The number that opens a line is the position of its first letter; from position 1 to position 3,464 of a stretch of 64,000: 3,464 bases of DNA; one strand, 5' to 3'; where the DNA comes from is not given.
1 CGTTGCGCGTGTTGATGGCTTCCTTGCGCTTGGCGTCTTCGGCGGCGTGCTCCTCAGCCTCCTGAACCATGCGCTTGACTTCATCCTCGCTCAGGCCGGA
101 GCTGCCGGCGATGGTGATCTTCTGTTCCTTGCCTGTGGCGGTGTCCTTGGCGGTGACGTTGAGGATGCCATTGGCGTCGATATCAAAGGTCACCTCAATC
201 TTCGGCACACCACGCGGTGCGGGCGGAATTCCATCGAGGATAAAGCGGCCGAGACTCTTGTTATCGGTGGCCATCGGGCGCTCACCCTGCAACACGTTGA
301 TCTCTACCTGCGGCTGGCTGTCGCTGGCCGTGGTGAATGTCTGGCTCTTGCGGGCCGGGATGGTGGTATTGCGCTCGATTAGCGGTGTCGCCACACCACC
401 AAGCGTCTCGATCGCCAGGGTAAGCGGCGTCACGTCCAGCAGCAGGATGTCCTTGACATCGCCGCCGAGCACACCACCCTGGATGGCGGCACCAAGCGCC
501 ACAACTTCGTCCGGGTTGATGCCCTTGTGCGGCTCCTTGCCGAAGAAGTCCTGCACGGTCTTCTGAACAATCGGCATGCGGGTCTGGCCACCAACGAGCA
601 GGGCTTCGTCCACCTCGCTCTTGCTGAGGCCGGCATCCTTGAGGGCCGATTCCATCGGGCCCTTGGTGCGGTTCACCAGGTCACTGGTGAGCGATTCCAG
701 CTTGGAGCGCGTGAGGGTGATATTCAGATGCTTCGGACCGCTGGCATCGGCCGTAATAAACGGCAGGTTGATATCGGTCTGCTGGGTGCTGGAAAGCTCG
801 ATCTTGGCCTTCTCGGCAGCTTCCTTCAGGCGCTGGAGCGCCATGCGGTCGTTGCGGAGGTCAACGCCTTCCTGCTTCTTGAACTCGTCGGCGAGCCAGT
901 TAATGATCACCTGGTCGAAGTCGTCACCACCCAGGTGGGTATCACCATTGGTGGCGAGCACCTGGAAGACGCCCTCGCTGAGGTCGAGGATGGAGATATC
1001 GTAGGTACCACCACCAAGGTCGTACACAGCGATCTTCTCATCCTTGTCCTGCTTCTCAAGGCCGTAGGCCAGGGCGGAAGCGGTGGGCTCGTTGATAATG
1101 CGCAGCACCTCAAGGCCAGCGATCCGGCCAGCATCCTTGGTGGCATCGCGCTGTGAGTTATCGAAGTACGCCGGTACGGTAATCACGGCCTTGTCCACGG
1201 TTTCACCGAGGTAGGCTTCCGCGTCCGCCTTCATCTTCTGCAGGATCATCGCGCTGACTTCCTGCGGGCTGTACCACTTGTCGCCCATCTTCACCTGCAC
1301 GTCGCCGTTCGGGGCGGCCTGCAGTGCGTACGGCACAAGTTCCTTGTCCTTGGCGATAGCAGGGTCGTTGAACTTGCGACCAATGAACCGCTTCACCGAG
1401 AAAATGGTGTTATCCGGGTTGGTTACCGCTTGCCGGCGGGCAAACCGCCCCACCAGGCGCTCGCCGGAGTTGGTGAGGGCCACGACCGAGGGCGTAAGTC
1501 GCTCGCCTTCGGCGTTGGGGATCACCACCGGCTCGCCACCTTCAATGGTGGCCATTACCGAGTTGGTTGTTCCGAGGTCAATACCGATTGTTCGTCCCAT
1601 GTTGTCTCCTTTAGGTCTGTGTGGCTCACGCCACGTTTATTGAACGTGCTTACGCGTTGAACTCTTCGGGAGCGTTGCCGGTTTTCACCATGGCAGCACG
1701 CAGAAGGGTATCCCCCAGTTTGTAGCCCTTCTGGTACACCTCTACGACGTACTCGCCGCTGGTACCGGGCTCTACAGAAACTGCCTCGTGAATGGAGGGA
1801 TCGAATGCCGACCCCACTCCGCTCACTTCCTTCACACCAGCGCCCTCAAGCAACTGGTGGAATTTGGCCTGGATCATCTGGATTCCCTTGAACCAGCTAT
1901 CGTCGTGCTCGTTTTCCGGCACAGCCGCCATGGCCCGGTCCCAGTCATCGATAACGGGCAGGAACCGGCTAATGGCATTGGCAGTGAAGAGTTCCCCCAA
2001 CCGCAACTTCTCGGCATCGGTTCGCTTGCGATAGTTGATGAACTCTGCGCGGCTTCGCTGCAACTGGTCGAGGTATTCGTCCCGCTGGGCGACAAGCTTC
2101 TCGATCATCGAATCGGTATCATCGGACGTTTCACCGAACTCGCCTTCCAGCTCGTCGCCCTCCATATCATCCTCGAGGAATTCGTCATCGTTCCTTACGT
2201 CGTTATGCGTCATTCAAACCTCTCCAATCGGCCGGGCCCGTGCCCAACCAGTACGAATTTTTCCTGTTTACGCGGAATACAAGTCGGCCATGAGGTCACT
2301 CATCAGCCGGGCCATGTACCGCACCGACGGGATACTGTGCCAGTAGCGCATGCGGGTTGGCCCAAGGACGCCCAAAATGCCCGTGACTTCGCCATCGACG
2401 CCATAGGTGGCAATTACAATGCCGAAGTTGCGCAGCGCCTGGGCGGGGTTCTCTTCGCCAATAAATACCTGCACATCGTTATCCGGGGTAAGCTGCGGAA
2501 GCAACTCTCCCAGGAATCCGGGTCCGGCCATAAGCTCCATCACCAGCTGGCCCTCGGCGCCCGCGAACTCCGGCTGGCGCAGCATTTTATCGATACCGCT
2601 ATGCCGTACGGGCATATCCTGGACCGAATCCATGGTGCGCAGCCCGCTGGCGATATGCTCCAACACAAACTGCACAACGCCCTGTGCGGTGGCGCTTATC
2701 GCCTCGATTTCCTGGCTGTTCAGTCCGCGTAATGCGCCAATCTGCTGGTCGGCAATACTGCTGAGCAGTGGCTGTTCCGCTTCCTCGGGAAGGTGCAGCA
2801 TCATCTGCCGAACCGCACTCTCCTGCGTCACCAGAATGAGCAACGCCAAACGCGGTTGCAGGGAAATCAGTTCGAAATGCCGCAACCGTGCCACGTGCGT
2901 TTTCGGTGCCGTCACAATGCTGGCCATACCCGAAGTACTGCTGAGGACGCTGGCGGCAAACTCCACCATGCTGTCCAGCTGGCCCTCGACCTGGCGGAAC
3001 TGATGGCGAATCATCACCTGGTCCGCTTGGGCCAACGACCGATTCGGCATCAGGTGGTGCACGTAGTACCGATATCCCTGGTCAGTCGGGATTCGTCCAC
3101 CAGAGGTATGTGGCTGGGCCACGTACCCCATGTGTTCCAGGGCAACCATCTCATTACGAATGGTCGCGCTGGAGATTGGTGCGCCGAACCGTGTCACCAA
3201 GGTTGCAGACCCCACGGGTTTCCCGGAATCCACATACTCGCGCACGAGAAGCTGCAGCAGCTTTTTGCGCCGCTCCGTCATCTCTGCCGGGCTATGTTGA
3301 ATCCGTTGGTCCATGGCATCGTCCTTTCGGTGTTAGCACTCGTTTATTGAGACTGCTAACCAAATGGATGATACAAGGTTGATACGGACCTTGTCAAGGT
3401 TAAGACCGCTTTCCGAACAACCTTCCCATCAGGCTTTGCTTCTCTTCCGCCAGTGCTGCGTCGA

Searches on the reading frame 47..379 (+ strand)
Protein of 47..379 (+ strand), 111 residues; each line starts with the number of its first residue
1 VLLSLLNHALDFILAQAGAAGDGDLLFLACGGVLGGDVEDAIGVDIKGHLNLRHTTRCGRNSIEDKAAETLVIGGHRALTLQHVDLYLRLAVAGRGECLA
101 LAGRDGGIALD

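Call 29: search_protein_families(library=pfam, proteins=[window:47-379:+], max_evalue=0.00001)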
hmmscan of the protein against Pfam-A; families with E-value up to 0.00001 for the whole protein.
window:47-379:+ (111 aa): 1 family
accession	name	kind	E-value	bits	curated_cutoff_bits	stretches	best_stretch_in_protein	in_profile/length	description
PF10712.14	NAD-GH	-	2.9e-33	115.7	22.8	1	2-111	59-168/576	NAD-specific glutamate dehydrogenase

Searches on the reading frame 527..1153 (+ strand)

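Call 29: search_protein_families(library=pfam, proteins=[window:527-1153:+], max_evalue=0.00001)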
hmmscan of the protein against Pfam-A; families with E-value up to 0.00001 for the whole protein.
window:527-1153:+ (209 aa): 1 family
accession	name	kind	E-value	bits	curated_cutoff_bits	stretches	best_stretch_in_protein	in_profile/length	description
PF10712.14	NAD-GH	-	2.6e-68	231.4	22.8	1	1-209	218-426/576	NAD-specific glutamate dehydrogenase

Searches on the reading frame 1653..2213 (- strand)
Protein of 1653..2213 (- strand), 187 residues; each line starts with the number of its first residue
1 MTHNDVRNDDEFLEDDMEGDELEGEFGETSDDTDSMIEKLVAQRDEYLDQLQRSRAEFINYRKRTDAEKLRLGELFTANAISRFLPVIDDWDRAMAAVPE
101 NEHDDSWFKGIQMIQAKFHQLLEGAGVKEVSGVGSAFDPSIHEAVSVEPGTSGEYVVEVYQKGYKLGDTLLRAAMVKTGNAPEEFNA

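Call 15: search_protein_families(library=pfam, proteins=[window:1653-2213:-], max_evalue=0.00001)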
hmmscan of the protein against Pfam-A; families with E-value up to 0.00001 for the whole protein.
window:1653-2213:- (187 aa): 1 family
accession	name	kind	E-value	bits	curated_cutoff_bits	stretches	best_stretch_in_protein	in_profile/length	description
PF01025.24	GrpE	-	2.2e-39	135.2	25.8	1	30-178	13-163/165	GrpE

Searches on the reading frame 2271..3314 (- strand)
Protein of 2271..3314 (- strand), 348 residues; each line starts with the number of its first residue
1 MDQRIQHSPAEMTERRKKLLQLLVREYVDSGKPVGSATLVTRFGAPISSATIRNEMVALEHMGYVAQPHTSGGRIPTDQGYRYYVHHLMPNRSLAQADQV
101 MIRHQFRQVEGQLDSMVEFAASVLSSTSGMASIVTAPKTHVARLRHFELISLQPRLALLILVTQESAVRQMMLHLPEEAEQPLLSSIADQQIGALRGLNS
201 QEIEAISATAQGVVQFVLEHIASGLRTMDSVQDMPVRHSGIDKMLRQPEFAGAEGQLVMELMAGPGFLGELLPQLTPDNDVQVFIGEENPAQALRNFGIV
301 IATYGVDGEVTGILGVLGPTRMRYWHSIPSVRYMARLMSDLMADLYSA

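Call 15: search_protein_families(library=pfam, proteins=[window:2271-3314:-], max_evalue=0.00001)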
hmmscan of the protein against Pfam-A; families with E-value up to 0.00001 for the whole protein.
window:2271-3314:- (348 aa): 1 family
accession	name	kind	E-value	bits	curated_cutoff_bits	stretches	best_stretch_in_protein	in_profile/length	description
PF01628.27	HrcA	-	7.7e-40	137.6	22.2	1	114-328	1-215/215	HrcA protein C terminal domain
